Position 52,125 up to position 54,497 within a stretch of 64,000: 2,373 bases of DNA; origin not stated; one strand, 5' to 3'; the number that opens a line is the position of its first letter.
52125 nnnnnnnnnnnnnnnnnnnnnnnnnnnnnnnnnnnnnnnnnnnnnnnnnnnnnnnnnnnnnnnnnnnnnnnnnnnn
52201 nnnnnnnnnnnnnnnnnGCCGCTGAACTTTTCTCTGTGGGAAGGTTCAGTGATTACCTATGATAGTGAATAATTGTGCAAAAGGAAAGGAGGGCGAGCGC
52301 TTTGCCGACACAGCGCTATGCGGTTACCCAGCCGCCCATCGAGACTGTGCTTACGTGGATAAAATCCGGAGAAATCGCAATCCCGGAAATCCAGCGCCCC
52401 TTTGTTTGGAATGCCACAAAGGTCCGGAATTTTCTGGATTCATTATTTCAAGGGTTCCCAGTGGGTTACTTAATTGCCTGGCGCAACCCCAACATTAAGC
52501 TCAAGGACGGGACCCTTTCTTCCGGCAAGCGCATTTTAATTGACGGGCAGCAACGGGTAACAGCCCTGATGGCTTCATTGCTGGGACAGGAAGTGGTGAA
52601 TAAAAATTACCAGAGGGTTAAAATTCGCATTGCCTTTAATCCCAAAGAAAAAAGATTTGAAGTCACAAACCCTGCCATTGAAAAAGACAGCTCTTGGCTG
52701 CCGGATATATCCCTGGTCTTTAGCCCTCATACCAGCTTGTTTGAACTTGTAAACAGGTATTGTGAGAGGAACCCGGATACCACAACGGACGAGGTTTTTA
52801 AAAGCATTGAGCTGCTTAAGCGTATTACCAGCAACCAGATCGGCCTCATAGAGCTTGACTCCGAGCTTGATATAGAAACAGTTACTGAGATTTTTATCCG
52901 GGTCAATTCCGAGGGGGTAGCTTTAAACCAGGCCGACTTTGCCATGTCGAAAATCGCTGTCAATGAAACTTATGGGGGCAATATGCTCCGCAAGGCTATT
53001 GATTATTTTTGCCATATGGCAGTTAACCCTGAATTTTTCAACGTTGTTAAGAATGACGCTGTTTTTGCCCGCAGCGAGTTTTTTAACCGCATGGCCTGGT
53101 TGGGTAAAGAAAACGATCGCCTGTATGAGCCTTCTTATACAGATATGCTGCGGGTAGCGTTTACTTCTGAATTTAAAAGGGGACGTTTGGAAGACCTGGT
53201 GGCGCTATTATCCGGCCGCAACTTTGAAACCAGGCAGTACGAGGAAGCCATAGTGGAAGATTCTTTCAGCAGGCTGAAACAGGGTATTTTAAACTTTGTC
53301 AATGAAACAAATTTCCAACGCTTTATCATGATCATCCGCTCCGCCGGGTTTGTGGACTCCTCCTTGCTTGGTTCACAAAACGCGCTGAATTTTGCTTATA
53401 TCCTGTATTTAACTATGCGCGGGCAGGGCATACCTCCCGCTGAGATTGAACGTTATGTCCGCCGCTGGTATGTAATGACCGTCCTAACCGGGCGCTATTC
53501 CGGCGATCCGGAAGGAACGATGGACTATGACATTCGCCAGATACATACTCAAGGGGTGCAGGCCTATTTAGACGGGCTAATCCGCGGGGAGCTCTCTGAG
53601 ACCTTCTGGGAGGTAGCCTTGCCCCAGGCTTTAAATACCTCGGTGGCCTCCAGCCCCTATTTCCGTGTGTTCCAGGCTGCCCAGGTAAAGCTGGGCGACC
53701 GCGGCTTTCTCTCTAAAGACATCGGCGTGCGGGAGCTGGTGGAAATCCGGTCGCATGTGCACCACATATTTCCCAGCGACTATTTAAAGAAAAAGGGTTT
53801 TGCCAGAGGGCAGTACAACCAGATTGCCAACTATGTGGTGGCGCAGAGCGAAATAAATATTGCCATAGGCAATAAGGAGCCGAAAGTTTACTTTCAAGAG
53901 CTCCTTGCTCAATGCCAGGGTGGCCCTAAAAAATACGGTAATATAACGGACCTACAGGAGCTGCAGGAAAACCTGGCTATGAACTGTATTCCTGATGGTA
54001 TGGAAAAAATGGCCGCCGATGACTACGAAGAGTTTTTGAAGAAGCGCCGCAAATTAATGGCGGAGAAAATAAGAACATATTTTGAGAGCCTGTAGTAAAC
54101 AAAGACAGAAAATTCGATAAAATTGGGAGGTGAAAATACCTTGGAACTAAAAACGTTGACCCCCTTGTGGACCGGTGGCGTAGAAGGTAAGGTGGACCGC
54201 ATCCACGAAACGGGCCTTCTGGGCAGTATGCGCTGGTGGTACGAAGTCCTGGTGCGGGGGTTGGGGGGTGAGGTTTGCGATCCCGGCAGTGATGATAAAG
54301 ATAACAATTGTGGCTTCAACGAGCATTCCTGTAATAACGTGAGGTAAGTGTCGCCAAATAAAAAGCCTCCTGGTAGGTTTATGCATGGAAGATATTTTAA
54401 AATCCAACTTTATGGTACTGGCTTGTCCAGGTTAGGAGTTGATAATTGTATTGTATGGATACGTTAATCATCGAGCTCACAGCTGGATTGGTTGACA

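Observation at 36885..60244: Dense contiguous defense island appended to the recombinase module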

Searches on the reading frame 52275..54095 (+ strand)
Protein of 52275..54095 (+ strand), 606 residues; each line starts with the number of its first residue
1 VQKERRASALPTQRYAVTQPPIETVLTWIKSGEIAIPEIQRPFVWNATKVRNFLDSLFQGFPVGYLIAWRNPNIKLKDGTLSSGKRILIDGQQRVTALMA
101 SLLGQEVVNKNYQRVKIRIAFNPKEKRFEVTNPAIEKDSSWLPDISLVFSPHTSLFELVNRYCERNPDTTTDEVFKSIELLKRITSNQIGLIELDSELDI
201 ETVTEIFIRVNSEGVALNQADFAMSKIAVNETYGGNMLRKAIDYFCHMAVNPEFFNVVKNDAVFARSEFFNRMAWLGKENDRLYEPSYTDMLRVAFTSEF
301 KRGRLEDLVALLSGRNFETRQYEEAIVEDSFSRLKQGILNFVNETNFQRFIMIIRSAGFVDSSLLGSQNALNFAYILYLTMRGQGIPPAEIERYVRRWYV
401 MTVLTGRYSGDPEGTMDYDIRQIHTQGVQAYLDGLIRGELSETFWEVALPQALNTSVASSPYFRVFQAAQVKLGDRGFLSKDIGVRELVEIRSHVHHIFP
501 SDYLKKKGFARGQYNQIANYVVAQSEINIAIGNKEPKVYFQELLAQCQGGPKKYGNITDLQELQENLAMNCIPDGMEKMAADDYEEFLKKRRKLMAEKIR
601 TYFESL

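Call 3: search_protein_families(library=padloc, proteins=[window:52275-54095:+])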
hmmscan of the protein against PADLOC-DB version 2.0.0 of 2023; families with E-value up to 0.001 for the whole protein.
window:52275-54095:+ (606 aa): 11 families
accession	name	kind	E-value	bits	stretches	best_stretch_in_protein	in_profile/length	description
PDLC04151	HEC-05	-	1.6e-30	104.4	3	20-70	26-76/600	-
PDLC04709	PDC-M55C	-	2.6e-21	73.9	1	22-264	17-272/554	-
PDLC04150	HEC-05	-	9e-16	55.8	1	22-70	10-58/583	-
PDLC03877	NsnA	-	1.2e-11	42.5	1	17-223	48-196/385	-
PDLC04153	HEC-05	-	1.1e-10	38.4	1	22-70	9-57/621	-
PDLC04152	HEC-05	-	4.5e-08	30.1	1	187-229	222-264/566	-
PDLC04027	PD-T4-2_A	-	1e-05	22.8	1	33-117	51-127/363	-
PDLC04157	HEC-06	-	4.1e-05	20.4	1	23-99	12-86/558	-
PDLC02686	Orf5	-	7e-05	19.5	0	34-119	21-112/566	Orf5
PDLC02695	Orf5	-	0.00012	18.6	0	32-125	18-115/601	Orf5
PDLC04156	HEC-06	-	0.00013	18.7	1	32-104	19-92/562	-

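Call 4: search_protein_families(library=pfam, proteins=[window:52275-54095:+])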
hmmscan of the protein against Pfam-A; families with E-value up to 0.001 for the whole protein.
window:52275-54095:+ (606 aa): 1 family
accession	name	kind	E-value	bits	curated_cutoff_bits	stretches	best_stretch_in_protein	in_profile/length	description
PF03235.19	GmrSD_N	-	1.1e-29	104.4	33.2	1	25-226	4-197/199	GmrSD restriction endonuclease, N-terminal domain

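Call 26: search_protein_families(library=ncbifam, max_evalue=0.01, proteins=[window:52275-54095:+])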
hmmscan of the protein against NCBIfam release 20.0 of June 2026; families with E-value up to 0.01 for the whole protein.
window:52275-54095:+ (606 aa): 0 families

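Call 62: search_solved_structures(query=window:52275-54095:+, max_evalue=0.01)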
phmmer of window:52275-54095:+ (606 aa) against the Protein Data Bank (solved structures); distinct sequences matched with E-value up to 0.01: 2.
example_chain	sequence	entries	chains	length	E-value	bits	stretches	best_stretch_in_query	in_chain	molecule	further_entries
7p9k_A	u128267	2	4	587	2.7e-07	32.7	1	22-70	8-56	DUF262 domain-containing protein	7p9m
6wvs_A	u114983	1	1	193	0.0018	20.1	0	169-195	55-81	DeNovoTIM15 hyperstable de novo TIM barrel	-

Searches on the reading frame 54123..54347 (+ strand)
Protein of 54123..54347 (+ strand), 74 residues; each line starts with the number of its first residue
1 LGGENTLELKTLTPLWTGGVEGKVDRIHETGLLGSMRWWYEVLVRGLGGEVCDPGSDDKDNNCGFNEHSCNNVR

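Call 24: search_protein_families(library=padloc, max_evalue=0.001, proteins=[window:54123-54347:+])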
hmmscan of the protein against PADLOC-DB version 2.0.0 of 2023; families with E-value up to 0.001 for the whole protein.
window:54123-54347:+ (74 aa): 7 families
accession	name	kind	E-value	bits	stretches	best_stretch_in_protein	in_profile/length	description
PDLC01016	Csm3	-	1.7e-13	49.4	1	8-64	2-70/189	Csm3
PDLC01564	Cmr1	-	4.6e-11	41.1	1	6-46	7-47/294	"CAS-III-B,CAS-III-C; effector_G7"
PDLC01270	Cmr1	-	3.2e-10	38.7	1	6-53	3-46/139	"CAS-III-B,CAS-III-C; effector_G7"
PDLC00977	Cmr1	-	6.2e-10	37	1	4-44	5-45/348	Cmr1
PDLC01111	Cmr1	-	8.7e-10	36.4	1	6-49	14-57/276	Cmr1gr7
PDLC01613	Csm3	-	9.4e-07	27.9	1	8-61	1-58/177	"CAS-III-A,CAS-III-D; effector_G7"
PDLC01445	Cmr1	-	0.00094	17.2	1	5-43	6-44/276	"CAS-III-B,CAS-III-C; effector_G7"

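Call 26: search_protein_families(library=ncbifam, max_evalue=0.01, proteins=[window:54123-54347:+])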
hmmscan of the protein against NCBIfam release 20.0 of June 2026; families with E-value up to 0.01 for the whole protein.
window:54123-54347:+ (74 aa): 1 family
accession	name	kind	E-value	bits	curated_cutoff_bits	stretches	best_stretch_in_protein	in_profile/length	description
TIGR01894.1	cas_TM1795_cmr1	hypoth_equivalog_domain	9.4e-11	42.2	28.65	1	9-59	1-55/167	type III-B CRISPR module RAMP protein Cmr1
